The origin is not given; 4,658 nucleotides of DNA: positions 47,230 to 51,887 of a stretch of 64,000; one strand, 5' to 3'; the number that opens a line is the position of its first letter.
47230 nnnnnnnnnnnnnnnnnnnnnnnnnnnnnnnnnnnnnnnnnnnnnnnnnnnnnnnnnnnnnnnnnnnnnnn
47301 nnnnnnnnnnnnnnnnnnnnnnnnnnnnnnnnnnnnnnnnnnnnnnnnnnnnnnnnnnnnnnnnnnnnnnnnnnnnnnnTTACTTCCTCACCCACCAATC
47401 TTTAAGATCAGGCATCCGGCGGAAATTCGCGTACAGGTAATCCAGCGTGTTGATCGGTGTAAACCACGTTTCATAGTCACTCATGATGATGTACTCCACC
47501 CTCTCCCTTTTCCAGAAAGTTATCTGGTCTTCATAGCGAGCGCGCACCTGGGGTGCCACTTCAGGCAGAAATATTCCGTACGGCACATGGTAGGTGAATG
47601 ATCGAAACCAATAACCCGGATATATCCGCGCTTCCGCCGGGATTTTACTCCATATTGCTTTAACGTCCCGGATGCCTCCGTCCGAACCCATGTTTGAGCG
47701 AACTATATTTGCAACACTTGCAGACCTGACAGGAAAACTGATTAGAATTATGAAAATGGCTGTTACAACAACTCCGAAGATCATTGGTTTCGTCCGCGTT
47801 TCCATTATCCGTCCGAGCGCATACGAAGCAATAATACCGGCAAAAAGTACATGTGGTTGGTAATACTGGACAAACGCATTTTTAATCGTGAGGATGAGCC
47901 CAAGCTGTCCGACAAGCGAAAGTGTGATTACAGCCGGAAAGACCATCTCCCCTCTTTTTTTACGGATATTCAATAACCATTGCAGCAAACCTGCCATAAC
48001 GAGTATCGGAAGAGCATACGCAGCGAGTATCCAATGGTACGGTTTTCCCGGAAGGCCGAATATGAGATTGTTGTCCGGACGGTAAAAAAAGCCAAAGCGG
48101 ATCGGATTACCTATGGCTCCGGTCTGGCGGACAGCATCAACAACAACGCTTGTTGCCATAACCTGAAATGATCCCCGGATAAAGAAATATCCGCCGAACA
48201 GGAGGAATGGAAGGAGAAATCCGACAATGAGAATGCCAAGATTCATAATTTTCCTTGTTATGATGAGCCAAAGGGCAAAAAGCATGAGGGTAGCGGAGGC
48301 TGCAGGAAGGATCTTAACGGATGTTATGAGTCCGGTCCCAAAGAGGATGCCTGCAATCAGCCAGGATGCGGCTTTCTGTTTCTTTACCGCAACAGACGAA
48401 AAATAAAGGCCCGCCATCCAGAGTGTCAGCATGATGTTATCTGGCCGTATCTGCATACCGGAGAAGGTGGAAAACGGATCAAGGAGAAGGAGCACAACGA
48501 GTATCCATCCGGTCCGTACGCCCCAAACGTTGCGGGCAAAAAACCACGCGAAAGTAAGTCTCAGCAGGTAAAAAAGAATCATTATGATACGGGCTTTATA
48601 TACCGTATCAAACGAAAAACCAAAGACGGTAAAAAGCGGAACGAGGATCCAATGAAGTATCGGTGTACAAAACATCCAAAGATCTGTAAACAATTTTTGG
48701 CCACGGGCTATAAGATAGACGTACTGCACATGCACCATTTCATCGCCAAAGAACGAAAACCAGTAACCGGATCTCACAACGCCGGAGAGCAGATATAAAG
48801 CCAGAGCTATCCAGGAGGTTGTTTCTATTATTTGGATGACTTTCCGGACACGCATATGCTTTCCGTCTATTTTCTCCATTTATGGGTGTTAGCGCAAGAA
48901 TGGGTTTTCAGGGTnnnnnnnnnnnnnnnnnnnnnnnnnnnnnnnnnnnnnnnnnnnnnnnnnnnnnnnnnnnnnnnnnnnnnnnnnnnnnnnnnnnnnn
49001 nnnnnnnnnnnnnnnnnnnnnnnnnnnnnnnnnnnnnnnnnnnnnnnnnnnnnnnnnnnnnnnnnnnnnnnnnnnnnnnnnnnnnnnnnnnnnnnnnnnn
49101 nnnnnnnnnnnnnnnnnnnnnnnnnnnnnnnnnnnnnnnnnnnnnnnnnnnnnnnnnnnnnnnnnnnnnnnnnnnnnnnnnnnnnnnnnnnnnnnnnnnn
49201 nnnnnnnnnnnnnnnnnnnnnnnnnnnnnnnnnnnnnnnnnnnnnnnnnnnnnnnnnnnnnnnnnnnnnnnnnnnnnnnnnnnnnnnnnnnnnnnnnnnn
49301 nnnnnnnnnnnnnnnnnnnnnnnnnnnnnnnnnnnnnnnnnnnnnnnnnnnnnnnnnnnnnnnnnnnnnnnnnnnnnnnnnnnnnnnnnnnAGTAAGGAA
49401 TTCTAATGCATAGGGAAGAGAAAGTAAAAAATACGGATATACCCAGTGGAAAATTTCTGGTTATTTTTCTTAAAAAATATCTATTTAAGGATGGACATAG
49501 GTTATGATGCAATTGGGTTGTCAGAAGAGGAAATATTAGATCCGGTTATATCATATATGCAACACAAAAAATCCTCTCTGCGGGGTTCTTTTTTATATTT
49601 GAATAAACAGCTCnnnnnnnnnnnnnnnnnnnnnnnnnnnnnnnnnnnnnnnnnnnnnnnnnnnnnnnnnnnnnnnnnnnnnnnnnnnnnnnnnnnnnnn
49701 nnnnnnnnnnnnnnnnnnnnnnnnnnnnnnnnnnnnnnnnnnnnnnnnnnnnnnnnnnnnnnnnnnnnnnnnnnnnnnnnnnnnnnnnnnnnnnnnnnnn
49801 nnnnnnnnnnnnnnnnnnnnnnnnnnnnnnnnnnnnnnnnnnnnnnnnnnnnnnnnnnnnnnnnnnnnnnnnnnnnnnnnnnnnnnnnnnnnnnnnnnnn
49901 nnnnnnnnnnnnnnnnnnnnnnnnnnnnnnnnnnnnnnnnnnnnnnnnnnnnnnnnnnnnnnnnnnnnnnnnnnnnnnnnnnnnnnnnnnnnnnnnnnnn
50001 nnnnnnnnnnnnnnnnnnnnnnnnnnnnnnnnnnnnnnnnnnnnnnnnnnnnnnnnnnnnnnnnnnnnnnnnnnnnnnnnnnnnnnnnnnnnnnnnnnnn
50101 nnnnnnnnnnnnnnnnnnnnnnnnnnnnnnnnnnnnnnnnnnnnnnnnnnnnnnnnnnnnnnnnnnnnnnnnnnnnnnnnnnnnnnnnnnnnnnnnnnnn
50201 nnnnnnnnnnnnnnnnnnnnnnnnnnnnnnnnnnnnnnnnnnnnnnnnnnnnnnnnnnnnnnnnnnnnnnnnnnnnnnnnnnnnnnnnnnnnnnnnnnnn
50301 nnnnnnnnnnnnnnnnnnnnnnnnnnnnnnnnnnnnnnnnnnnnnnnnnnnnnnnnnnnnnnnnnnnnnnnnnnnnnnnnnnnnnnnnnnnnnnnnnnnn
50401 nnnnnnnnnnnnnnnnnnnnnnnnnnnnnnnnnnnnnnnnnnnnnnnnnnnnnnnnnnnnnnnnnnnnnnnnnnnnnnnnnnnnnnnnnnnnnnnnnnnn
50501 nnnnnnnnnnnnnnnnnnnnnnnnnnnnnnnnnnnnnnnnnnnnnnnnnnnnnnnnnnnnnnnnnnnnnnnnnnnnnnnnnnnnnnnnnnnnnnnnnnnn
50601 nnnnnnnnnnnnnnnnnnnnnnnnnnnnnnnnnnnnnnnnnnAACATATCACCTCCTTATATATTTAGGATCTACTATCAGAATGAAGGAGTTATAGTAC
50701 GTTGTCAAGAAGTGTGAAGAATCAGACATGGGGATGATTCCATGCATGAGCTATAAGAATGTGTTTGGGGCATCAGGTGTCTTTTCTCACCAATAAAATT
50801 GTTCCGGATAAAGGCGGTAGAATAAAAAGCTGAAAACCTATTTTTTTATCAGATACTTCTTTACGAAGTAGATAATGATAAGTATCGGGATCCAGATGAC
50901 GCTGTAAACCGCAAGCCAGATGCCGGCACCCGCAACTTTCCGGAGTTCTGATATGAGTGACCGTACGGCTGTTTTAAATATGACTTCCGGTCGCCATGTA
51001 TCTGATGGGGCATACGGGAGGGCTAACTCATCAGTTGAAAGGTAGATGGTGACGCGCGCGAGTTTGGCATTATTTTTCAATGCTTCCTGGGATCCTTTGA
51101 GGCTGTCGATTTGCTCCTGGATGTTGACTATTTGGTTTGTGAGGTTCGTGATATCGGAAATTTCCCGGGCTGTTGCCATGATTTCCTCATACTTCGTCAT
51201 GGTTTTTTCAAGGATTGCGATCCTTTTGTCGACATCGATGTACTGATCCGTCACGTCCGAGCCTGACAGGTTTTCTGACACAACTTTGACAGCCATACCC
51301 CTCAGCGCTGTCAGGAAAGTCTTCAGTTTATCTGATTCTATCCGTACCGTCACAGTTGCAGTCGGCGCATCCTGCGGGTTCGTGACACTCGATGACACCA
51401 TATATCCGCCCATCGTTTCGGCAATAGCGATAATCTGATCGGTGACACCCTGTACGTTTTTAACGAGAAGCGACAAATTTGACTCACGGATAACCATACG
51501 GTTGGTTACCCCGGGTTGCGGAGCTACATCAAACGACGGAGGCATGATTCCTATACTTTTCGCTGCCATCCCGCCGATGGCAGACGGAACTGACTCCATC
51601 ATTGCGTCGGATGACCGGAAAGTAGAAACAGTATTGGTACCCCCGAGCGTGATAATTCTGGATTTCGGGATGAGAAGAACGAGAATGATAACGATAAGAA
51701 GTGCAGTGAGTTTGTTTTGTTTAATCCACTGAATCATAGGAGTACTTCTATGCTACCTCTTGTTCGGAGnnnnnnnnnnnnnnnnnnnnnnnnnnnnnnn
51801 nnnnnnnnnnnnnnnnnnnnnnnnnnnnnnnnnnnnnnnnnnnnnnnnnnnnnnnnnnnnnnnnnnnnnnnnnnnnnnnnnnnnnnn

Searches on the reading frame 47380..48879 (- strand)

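Call 44: search_protein_families(library=pfam, proteins=[window:47380-48879:-], max_evalue=0.001)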
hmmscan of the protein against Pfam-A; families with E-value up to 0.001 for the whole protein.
window:47380-48879:- (499 aa): 1 family
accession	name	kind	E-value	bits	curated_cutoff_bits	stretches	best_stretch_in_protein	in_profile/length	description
PF13231.12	PMT_2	-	1.5e-12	48.4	26.1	1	73-226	4-158/160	Dolichyl-phosphate-mannose-protein mannosyltransferase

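Call 86: search_protein_families(library=ncbifam, proteins=[window:47380-48879:-], max_evalue=0.01)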
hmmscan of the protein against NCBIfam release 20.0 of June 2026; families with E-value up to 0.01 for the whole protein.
window:47380-48879:- (499 aa): 0 families

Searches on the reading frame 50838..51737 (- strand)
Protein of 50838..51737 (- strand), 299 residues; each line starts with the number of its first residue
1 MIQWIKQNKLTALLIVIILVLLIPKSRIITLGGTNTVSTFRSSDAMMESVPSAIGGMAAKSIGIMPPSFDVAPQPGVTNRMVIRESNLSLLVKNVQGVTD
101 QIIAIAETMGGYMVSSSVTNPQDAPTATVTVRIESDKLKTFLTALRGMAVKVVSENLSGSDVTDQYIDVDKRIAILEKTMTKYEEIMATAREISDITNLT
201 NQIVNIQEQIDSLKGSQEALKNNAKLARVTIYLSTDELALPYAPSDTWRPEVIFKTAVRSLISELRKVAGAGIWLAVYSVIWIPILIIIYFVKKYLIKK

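Call 44: search_protein_families(library=pfam, proteins=[window:50838-51737:-], max_evalue=0.001)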
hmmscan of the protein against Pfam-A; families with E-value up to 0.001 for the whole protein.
window:50838-51737:- (299 aa): 1 family
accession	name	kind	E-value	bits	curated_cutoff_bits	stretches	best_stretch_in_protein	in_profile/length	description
PF14257.11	DUF4349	-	2.5e-40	138.6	27.7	1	80-291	1-210/213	Domain of unknown function (DUF4349)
